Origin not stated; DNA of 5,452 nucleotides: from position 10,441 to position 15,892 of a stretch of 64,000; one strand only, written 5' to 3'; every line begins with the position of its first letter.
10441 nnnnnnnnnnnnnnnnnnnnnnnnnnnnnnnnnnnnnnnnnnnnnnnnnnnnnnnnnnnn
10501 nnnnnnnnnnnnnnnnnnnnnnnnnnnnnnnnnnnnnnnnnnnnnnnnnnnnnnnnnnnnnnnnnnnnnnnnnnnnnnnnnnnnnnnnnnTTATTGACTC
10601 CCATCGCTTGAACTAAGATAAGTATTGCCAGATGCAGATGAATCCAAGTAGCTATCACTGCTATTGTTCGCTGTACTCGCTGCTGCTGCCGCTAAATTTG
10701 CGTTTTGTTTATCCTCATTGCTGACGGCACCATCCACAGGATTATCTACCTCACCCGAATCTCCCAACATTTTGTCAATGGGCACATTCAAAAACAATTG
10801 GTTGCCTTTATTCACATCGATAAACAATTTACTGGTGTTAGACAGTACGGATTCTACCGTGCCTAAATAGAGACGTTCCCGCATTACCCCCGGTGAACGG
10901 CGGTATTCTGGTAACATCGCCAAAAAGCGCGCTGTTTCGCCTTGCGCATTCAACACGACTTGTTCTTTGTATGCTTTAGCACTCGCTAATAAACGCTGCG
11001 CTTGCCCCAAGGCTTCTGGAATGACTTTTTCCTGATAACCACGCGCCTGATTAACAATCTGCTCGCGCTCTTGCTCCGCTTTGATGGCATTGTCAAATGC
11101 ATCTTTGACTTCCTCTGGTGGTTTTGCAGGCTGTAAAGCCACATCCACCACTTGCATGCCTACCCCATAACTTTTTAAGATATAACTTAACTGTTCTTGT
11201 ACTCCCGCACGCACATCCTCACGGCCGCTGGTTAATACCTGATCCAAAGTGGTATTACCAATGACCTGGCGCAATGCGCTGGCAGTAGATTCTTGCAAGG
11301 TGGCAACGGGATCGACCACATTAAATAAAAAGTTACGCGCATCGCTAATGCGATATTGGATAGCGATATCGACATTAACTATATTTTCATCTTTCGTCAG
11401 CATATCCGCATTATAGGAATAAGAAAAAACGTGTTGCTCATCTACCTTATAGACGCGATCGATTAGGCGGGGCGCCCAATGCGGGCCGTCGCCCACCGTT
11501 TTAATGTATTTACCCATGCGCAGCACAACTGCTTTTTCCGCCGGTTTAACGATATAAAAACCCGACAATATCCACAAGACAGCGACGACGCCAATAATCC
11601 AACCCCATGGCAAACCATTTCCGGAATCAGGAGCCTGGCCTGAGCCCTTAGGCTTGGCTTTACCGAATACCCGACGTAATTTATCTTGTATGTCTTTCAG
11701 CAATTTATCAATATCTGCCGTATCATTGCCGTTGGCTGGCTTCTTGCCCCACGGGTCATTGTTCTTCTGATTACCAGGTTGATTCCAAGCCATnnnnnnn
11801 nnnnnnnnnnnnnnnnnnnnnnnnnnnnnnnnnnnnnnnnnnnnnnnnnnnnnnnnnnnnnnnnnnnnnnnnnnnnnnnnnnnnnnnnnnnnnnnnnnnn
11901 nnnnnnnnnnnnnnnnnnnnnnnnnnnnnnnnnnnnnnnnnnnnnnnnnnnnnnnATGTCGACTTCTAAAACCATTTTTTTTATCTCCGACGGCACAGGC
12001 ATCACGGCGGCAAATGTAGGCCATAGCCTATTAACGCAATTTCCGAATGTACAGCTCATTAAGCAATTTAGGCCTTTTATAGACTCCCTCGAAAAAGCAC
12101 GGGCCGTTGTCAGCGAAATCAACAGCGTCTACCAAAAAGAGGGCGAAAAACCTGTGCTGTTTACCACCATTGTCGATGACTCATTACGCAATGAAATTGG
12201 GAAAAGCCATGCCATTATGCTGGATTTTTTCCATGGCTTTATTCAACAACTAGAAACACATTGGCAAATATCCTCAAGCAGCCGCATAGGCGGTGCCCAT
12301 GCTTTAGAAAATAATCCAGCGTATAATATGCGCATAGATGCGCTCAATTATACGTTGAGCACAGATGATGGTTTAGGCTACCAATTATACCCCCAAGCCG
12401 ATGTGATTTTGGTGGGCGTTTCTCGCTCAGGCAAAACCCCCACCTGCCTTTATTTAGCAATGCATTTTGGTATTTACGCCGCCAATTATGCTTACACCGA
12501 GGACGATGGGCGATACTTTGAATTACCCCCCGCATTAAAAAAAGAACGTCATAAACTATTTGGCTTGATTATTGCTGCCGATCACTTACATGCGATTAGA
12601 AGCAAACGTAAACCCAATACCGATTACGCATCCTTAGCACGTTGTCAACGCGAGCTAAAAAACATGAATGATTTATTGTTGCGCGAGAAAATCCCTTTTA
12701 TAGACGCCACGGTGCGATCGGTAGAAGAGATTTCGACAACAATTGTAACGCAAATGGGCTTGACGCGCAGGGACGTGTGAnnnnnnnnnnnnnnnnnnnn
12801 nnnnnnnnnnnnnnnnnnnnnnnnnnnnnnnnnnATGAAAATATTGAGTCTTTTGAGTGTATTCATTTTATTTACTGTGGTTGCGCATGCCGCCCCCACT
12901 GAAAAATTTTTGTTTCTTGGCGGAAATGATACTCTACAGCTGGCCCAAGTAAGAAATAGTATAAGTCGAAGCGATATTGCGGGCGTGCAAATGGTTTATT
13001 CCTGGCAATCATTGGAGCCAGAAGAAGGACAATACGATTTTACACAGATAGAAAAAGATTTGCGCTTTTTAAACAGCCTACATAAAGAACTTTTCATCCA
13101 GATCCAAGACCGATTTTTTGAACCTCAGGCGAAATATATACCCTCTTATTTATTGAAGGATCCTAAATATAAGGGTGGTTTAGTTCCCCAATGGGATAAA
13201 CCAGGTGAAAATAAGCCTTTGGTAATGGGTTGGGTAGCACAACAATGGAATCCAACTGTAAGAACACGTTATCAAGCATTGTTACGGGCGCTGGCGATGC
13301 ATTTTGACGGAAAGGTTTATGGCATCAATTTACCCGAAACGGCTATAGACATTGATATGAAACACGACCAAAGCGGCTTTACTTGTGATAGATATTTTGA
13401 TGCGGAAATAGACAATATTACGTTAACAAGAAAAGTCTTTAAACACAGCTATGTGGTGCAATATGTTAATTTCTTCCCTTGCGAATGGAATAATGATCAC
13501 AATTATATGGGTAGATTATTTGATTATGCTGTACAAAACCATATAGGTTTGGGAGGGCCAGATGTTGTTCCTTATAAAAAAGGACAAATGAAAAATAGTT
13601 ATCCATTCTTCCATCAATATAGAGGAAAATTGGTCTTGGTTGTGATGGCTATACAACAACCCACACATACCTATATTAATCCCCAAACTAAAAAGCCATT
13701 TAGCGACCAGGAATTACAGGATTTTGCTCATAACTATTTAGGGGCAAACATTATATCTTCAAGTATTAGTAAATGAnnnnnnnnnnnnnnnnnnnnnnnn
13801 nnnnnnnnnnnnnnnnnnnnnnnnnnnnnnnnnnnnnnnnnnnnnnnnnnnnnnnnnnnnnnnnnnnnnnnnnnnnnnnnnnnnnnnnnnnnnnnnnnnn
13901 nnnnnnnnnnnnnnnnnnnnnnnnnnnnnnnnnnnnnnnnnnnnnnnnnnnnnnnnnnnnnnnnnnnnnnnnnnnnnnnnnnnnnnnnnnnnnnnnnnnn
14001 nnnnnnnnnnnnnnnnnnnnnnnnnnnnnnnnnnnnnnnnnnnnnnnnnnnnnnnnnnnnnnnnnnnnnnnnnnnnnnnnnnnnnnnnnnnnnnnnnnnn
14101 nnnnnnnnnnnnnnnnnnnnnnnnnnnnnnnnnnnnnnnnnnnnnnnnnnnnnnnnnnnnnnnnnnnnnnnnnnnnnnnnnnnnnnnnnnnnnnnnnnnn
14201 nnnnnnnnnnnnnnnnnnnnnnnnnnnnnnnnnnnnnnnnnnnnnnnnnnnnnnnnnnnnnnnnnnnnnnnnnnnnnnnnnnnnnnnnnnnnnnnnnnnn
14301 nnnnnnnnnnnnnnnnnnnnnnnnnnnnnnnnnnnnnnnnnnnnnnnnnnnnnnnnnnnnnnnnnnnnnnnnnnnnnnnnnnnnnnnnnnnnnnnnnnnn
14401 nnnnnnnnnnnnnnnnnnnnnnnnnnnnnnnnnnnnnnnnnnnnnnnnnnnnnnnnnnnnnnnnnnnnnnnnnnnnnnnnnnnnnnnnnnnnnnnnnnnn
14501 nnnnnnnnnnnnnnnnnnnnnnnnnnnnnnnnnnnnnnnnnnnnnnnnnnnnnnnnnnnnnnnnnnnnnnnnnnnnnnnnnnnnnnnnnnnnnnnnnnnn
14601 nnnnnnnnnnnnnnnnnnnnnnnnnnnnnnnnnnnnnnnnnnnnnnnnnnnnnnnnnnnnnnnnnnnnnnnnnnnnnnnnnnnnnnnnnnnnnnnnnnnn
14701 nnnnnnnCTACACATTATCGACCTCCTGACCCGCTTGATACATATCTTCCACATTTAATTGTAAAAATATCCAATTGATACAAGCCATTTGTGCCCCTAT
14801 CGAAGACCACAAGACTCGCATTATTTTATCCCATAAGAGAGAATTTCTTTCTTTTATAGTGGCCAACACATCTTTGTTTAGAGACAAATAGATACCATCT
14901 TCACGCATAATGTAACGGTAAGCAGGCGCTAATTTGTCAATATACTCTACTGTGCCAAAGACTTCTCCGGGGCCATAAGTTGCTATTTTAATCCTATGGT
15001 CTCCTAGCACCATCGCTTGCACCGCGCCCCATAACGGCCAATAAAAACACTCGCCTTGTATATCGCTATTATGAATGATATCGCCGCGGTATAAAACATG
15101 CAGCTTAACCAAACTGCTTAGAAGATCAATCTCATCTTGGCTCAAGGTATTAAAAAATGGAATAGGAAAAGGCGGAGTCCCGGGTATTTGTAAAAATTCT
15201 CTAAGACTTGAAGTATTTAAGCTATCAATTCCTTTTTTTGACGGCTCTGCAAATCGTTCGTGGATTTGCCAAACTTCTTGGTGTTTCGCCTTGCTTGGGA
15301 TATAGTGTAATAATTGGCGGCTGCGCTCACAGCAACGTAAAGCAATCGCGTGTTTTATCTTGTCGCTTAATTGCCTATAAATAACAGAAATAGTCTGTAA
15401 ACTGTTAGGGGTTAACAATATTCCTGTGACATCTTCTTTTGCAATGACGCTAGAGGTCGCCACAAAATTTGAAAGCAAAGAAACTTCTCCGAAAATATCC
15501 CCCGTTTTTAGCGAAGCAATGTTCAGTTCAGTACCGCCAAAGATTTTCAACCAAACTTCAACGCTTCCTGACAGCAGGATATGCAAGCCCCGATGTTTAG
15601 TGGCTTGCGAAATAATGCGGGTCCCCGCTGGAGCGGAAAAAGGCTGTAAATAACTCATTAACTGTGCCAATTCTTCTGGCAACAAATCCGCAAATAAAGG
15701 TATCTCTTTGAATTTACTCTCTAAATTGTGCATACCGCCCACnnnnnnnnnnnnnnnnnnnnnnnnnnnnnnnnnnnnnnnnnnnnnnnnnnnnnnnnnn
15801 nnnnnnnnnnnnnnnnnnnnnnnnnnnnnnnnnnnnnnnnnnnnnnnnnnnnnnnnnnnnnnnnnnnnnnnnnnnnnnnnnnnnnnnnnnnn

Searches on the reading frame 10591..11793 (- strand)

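Call 37: search_protein_families(library=pfam, proteins=[window:10591-11793:-], max_evalue=0.00001)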
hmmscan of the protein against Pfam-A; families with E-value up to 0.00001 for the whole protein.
window:10591-11793:- (400 aa): 2 families
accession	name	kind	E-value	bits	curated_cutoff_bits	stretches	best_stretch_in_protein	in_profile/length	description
PF01145.31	Band_7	-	6.7e-32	111.4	23.6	1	81-252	2-174/176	SPFH domain / Band 7 family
PF12221.13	HflK_N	-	3.6e-13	49.7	22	1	1-45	1-43/44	Bacterial membrane protein N terminal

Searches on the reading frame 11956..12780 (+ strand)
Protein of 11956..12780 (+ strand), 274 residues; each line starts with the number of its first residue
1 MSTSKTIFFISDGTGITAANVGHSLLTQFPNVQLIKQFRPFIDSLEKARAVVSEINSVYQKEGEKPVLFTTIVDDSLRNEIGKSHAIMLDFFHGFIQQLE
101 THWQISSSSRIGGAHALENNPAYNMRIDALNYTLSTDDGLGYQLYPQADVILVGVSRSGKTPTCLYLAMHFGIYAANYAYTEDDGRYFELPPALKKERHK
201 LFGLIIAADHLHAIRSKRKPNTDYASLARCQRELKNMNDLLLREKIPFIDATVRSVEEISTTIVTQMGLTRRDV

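Call 37: search_protein_families(library=pfam, proteins=[window:11956-12780:+], max_evalue=0.00001)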
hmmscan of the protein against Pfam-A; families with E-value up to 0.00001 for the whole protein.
window:11956-12780:+ (274 aa): 1 family
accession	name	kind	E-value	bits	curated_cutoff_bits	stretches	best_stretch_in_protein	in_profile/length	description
PF03618.20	Kinase-PPPase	-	3.1e-70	237.2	23.5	1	7-263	1-255/256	Kinase/pyrophosphorylase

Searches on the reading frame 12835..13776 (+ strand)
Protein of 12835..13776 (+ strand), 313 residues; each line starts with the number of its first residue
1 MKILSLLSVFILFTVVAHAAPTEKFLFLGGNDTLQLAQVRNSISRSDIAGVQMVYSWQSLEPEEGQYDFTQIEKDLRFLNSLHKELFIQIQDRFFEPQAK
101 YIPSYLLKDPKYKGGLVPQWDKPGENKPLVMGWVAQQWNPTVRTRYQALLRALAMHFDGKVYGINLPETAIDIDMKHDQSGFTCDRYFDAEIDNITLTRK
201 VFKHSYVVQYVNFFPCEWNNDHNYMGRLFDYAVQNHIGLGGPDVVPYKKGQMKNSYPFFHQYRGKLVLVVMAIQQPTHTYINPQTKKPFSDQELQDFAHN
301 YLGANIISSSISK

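Call 37: search_protein_families(library=pfam, proteins=[window:12835-13776:+], max_evalue=0.00001)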
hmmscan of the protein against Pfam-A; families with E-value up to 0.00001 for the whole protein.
window:12835-13776:+ (313 aa): 0 families

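Call 41: search_protein_families(library=pfam, proteins=[window:12835-13776:+], max_evalue=0.01)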
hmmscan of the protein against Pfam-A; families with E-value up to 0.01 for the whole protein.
window:12835-13776:+ (313 aa): 1 family
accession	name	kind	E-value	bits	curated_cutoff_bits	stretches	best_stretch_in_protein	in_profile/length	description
PF02449.21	Glyco_hydro_42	-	0.0025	17.6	21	1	51-77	27-54/376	Beta-galactosidase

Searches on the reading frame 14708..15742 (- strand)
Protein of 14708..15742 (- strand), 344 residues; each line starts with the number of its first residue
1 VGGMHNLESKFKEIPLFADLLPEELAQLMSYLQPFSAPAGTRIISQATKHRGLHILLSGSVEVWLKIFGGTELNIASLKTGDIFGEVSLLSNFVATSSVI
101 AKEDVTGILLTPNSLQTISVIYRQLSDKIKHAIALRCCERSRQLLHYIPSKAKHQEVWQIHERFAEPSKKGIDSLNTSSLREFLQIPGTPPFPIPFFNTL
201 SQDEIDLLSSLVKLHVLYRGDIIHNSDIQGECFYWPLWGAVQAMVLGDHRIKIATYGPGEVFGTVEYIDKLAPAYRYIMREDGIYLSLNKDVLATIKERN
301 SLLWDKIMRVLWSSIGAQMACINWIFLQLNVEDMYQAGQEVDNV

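Call 37: search_protein_families(library=pfam, proteins=[window:14708-15742:-], max_evalue=0.00001)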
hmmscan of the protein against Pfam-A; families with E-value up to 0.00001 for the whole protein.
window:14708-15742:- (344 aa): 1 family
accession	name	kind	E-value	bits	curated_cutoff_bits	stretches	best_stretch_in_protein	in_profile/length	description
PF00027.35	cNMP_binding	-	3.6e-21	75.4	27.5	2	36-115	3-82/89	Cyclic nucleotide-binding domain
